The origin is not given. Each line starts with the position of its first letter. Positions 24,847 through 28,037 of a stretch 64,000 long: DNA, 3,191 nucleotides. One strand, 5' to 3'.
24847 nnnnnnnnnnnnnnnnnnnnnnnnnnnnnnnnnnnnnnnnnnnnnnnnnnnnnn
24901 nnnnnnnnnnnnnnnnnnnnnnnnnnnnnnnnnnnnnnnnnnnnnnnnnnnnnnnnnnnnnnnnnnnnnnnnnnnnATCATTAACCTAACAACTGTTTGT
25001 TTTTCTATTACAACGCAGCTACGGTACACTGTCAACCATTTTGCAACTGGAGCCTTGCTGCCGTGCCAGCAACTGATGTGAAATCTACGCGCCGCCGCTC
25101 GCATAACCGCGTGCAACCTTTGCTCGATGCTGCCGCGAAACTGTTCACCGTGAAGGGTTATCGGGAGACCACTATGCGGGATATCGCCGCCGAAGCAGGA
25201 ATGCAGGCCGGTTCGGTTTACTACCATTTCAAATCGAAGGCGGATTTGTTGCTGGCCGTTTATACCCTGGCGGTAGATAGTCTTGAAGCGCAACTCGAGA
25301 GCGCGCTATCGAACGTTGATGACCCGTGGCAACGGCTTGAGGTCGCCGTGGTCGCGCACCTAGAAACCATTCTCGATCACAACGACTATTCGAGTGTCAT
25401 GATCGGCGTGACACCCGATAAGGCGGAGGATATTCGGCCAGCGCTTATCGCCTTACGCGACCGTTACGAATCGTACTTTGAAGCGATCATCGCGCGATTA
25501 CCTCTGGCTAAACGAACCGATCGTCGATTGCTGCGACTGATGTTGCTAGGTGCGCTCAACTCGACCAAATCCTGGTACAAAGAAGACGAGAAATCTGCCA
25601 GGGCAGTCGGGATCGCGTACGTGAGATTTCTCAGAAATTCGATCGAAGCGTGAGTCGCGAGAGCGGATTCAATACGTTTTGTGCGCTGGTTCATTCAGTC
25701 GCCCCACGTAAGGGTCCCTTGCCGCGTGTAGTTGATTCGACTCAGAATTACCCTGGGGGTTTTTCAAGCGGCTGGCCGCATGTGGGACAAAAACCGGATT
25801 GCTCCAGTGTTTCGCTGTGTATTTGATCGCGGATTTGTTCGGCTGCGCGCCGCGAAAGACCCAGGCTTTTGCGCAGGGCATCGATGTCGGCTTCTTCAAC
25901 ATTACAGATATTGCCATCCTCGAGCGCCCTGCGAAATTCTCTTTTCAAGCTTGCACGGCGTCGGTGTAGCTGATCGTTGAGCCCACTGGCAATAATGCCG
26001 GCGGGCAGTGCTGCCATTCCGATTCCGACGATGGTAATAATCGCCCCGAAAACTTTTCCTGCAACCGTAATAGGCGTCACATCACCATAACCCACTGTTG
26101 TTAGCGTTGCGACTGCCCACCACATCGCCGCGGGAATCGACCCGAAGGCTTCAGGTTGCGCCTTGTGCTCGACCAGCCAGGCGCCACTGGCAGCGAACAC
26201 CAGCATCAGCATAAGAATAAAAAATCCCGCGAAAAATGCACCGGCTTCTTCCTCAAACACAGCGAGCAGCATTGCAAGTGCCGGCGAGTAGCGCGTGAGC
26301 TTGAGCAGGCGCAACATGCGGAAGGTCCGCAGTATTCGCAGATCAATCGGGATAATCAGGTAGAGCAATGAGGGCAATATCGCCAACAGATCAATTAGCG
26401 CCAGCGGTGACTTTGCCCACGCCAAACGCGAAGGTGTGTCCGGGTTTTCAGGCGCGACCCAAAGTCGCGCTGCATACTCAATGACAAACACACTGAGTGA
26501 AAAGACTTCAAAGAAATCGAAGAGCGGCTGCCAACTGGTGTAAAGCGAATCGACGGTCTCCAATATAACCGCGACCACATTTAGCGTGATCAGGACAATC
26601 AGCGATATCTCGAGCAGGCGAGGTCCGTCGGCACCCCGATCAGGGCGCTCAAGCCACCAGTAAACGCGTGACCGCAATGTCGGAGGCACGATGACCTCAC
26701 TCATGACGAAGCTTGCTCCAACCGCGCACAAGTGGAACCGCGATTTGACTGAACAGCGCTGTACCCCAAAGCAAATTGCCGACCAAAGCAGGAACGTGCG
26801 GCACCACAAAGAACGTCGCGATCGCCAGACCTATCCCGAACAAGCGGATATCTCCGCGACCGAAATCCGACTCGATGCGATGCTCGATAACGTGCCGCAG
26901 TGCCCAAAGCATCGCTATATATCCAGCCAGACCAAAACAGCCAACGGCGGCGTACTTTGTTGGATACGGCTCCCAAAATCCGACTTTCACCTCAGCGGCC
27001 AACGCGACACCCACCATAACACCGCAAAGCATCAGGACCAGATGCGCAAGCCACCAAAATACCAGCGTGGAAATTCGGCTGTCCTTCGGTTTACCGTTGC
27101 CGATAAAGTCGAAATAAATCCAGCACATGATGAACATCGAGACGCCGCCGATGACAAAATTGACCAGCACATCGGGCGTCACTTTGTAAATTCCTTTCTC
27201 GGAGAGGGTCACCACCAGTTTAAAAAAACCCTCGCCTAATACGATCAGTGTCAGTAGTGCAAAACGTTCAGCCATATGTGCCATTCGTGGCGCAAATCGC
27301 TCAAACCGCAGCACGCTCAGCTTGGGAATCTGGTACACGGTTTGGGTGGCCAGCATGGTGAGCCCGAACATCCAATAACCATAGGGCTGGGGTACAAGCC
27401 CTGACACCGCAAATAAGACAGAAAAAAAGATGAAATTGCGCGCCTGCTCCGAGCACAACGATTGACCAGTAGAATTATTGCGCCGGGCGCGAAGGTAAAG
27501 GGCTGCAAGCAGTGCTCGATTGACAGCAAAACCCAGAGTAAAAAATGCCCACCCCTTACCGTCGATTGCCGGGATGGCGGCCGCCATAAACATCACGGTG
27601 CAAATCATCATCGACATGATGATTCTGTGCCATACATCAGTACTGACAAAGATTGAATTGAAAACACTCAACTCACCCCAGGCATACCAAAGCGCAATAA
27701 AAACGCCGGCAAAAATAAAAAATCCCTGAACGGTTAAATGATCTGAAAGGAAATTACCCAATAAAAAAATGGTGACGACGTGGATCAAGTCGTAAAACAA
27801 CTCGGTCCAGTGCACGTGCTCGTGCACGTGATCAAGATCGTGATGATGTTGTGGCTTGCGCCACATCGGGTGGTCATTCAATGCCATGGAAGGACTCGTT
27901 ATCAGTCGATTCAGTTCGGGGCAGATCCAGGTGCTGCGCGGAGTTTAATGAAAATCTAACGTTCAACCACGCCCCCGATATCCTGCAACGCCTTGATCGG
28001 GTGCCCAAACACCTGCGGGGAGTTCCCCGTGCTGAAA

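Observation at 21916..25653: Split acyl-CoA mutase (560-aa barrel plus 141-aa B12 subunit) with MeaB and divergent TetR: specificity residues look atypical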

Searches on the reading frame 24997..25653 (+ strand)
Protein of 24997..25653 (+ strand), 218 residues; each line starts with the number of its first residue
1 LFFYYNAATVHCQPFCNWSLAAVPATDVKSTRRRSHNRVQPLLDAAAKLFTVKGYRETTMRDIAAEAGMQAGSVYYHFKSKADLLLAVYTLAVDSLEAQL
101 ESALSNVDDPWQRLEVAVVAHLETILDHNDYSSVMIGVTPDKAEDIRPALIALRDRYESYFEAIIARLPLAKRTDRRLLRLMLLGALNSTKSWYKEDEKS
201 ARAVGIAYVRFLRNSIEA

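Call 3: search_protein_families(library=pfam, proteins=[window:24997-25653:+])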
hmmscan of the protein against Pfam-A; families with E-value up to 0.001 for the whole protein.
window:24997-25653:+ (218 aa): 2 families
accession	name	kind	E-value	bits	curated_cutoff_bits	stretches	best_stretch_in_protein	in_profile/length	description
PF00440.29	TetR_N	-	3.8e-20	71.8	24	1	42-88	1-47/47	Bacterial regulatory proteins, tetR family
PF17932.6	TetR_C_24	-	4.2e-14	53.2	26.4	1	108-214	2-112/114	Tetracyclin repressor-like, C-terminal domain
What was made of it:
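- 25063..25653 (+): Divergent TetR-family regulator (TetR_N + TetR_C_24). Probable true start GTG 25063 (196 aa); the mechanical ORF starts at 24997. PF00440 E=4e-20; PF17932 E=4e-14 (call 3).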

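Call 4: search_protein_families(library=ncbifam, proteins=[window:24997-25653:+])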
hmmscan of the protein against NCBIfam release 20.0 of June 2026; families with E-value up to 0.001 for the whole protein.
window:24997-25653:+ (218 aa): 23 families
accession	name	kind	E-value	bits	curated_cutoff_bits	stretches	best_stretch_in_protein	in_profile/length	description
NF041196.1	ScbR_bind_reg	equivalog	9.1e-17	61.9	150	1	34-142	3-110/191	ScbR family autoregulator-binding transcription factor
NF051852.1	efflux_TF_MtrR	exception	3.7e-16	59.5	280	1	34-168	7-143/205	multidrug efflux system transcriptional repressor MtrR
NF053731.1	TransRegFasRMycb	equivalog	1.6e-15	57.4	330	1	30-128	4-102/199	HTH-type transcriptional activator FasR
NF053878.1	FATransRegFadRBac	equivalog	3.4e-15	56.3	200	1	38-199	4-170/190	fatty acid metabolism transcriptional regulator FadR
NF007949.0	PRK10668.1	equivalog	8.6e-14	51.5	271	1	30-134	4-109/216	multidrug efflux transporter transcriptional repressor AcrR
NF050111.1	TransRegSACE7040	equivalog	2.3e-13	50.5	250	1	38-201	2-166/186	SACE_7040 family transcriptional regulator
TIGR03384.1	betaine_BetI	equivalog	9.7e-13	48.2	201.3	1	36-124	7-95/189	choline-binding transcriptional repressor BetI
NF037937.1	septum_RefZ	equivalog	4.6e-12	46.2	180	1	42-109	4-71/195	forespore capture DNA-binding protein RefZ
NF007430.0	PRK09975.1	equivalog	2.4e-11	43.2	274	1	29-126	3-101/220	acrEF/envCD operon transcriptional regulator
NF053516.1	TranRepPrsAVib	equivalog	2.5e-11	43.8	300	1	40-109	9-78/208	TetR family transcriptional repressor PsrA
NF001978.0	PRK00767.1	equivalog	2.8e-09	37.1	118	1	38-121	10-94/197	transcriptional regulator BetI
TIGR03968.1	mycofact_TetR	equivalog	3.2e-09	36.7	224.9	1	31-108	4-80/190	mycofactocin system transcriptional regulator MftR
NF000040.3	Tn10_TetC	equivalog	6e-09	36.3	425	1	38-131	14-106/197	tetracyline resistance-associated transcriptional repressor TetC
NF033703.1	transcr_KstR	equivalog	1.1e-07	31.6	280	1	36-122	6-91/185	cholesterol catabolism transcriptional regulator KstR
TIGR03613.1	RutR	equivalog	1.6e-07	31.4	368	1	33-134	4-104/202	pyrimidine utilization regulatory protein R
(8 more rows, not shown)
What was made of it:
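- Checked: TetR, 24997-25653(+): TetR_N + TetR_C_24 (calls 3, 4).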

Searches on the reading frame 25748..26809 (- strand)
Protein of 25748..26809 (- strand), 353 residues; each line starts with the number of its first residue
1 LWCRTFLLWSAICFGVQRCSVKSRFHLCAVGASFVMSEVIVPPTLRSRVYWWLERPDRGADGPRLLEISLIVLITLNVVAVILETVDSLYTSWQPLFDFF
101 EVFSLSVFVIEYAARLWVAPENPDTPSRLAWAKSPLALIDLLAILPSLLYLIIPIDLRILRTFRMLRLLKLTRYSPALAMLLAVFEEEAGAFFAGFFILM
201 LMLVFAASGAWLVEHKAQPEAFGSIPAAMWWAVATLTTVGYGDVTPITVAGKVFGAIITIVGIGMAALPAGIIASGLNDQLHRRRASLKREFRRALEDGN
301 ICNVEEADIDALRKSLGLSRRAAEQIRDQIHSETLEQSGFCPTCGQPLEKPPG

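Call 51: search_protein_families(library=pfam, max_evalue=0.00001, proteins=[window:25748-26809:-])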
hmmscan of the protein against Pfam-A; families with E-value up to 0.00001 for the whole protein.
window:25748-26809:- (353 aa): 2 families
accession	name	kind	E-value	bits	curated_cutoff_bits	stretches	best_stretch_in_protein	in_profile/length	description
PF00520.37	Ion_trans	-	2.1e-33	116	25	1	66-281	4-237/241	Ion transport protein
PF07885.22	Ion_trans_2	-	1.2e-13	51.2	22.5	1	198-274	2-74/79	Ion channel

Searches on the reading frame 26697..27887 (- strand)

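Call 51: search_protein_families(library=pfam, max_evalue=0.00001, proteins=[window:26697-27887:-])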
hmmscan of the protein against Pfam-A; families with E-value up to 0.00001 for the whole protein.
window:26697-27887:- (396 aa): 1 family
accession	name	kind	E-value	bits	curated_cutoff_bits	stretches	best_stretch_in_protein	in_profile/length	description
PF06772.16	LtrA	-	8.3e-47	160.6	31.9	1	24-376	1-349/356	Bacterial low temperature requirement A protein (LtrA)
